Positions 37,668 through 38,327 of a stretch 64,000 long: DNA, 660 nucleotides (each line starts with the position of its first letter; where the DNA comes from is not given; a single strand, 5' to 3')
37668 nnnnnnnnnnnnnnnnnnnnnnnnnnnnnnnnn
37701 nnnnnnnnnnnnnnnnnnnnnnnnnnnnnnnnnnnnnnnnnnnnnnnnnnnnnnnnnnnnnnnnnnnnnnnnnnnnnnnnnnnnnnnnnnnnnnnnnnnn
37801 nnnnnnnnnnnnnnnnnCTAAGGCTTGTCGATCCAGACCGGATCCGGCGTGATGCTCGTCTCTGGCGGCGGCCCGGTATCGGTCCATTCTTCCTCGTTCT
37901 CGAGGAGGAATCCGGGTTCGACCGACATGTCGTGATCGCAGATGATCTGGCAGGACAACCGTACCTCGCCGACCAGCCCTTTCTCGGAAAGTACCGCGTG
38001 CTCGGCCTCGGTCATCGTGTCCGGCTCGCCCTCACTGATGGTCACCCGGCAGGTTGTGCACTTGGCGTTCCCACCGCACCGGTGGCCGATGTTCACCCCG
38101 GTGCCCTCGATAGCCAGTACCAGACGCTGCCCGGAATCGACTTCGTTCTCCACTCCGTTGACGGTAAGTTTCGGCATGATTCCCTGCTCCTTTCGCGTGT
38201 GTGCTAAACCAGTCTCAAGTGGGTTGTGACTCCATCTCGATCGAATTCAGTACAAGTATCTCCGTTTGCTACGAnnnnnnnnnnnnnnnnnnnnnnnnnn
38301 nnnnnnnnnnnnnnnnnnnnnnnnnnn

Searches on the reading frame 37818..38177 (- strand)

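Call 52: search_protein_families(library=pfam, proteins=[window:37818-38177:-], max_evalue=0.001)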
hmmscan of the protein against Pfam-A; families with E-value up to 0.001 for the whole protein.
window:37818-38177:- (119 aa): 1 family
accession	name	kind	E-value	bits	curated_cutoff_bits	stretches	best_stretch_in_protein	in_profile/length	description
PF00111.32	Fer2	-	8.7e-10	38.8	21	1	5-79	2-75/77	2Fe-2S iron-sulfur cluster binding domain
